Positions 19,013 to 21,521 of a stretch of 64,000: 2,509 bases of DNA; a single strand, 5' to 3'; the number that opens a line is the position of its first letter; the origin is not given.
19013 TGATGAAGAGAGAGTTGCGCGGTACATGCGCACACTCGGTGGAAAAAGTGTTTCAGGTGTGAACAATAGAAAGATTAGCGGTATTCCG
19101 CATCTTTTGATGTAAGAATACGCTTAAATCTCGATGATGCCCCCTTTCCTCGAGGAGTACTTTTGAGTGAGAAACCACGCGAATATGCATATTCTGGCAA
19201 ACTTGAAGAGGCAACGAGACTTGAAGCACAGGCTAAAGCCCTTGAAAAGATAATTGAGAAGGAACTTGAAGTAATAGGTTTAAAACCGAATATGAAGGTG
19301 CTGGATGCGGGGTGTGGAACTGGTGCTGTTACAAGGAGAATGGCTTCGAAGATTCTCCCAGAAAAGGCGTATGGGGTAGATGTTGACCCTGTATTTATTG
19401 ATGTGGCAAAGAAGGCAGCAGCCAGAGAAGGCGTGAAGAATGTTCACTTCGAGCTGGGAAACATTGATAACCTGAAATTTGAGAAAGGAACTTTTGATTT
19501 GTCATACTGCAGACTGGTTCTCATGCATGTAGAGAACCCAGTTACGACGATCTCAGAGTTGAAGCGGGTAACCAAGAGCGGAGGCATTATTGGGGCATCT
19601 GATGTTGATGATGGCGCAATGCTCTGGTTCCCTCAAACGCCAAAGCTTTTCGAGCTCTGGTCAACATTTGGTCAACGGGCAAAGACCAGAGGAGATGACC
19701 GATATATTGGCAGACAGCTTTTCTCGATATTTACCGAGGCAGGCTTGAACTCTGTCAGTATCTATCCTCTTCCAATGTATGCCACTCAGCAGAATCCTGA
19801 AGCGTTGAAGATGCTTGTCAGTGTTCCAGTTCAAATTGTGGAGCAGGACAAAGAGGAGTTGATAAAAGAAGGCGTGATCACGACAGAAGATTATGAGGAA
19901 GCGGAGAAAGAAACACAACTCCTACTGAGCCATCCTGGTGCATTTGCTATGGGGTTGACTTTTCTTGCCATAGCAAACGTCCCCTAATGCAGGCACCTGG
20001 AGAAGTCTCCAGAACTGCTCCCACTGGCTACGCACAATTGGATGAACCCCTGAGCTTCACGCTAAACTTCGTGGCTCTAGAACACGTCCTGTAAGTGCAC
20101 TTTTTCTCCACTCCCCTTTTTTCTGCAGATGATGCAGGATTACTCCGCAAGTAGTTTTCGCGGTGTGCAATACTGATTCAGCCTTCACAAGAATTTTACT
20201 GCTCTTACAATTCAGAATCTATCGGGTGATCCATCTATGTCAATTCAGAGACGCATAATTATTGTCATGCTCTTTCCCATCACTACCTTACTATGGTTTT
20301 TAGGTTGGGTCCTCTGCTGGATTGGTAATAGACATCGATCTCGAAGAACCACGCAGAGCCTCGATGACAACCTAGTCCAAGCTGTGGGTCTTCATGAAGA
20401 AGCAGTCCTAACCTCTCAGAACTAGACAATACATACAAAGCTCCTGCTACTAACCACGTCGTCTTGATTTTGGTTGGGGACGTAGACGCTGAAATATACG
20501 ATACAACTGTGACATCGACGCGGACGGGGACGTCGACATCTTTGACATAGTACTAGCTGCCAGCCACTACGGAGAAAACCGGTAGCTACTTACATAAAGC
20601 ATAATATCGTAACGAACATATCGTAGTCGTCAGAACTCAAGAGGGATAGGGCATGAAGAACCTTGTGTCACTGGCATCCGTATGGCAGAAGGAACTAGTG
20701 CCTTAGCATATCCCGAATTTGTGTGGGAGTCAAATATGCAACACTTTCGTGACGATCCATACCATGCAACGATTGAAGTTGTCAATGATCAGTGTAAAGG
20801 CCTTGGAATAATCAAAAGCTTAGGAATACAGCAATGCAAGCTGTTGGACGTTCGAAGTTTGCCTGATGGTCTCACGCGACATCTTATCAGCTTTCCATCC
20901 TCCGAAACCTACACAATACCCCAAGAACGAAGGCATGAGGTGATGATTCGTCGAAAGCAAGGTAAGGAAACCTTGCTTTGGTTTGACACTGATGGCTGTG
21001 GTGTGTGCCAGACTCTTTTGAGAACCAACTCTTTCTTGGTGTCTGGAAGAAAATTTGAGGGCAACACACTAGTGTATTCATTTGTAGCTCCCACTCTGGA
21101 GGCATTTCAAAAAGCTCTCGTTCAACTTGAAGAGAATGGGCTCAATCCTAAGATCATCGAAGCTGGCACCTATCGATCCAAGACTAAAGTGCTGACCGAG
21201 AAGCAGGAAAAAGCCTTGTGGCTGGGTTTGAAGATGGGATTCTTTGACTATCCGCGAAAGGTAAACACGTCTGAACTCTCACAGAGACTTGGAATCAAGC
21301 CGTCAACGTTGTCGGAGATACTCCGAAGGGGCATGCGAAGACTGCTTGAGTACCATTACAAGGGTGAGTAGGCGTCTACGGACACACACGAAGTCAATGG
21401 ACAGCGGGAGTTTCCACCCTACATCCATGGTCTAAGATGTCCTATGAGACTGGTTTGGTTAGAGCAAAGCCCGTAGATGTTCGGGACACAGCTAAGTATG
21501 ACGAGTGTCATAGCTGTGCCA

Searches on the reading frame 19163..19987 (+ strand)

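Call 32: search_protein_families(library=pfam, proteins=[window:19163-19987:+], max_evalue=0.001)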
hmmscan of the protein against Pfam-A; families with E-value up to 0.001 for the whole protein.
window:19163-19987:+ (274 aa): 15 families
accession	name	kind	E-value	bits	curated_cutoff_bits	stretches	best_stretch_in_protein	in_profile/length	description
PF13847.12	Methyltransf_31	-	7.7e-27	94.2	27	1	41-157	2-119/145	Methyltransferase domain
PF08241.18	Methyltransf_11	-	9.6e-23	81.1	21.2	1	47-143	1-93/95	Methyltransferase domain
PF13649.12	Methyltransf_25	-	8.3e-22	78.1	27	1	46-141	1-97/97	Methyltransferase domain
PF08242.18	Methyltransf_12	-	3.1e-15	57.1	30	1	47-143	1-98/98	Methyltransferase domain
PF13489.12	Methyltransf_23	-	1e-14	55.1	27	1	27-199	9-163/164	Methyltransferase domain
PF01209.24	Ubie_methyltran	-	5.3e-13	49.3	20.1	1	36-145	41-151/233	ubiE/COQ5 methyltransferase family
PF06325.19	PrmA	-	9.3e-08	32.3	22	1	40-146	159-259/296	Ribosomal protein L11 methyltransferase (PrmA)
PF01728.25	FtsJ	-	9.3e-06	26.1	24.1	1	35-124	13-100/181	FtsJ-like methyltransferase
PF03848.20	TehB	-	1.5e-05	25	20.4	1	41-150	30-140/193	Tellurite resistance protein TehB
PF02353.26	CMAS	-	1.7e-05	24.8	27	1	21-96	45-110/273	Mycolic acid cyclopropane synthetase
PF01135.25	PCMT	-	2.3e-05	24.7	20.3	1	33-99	64-131/210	Protein-L-isoaspartate(D-aspartate) O-methyltransferase (PCMT)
PF05175.20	MTS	-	4.4e-05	23.6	23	1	41-103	30-92/170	Methyltransferase small domain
PF08003.17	Methyltransf_9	-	5e-05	22.9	23.8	1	43-142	116-214/315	Protein of unknown function (DUF1698)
PF13679.12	Methyltransf_32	-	0.00033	21.1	27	1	26-105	8-93/143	Methyltransferase domain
PF02390.23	Methyltransf_4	-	0.00048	20.1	24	0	45-104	4-64/173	Putative methyltransferase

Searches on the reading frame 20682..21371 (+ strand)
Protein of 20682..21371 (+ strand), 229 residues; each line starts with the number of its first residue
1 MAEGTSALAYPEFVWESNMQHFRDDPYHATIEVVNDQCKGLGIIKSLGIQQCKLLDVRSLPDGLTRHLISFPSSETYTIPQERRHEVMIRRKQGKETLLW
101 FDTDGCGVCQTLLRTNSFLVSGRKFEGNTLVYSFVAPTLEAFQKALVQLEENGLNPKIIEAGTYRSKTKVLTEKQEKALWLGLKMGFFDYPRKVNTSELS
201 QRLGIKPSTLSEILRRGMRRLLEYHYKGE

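Call 3: search_protein_families(library=pfam, proteins=[window:20682-21371:+], max_evalue=1)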
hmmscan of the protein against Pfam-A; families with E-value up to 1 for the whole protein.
window:20682-21371:+ (229 aa): 7 families
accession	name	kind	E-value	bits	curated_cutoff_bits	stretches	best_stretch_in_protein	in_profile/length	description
PF04967.18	HTH_10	-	2.1e-17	63.1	23.1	1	171-222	1-52/53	HTH DNA binding domain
PF01325.25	Fe_dep_repress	-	0.00084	19.9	26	1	193-216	22-45/60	Iron dependent repressor, N-terminal DNA binding domain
PF13098.12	Thioredoxin_2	-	0.03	15.1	27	1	91-119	2-30/104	Thioredoxin-like domain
PF13443.12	HTH_26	-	0.035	14.8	22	1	192-220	9-37/63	Cro/C1-type HTH DNA-binding domain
PF04545.22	Sigma70_r4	-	0.057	13.4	24.1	1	193-221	20-48/50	Sigma-70, region 4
PF13412.12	HTH_24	-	0.067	13.2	21.9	1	195-216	19-40/48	Winged helix-turn-helix DNA-binding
PF01381.28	HTH_3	-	0.14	12.6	23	1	197-215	13-31/55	Helix-turn-helix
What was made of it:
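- Checked: The HTH_10 gene at 20682-21371 is confirmed (PF04967, E 2e-17, call 3).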
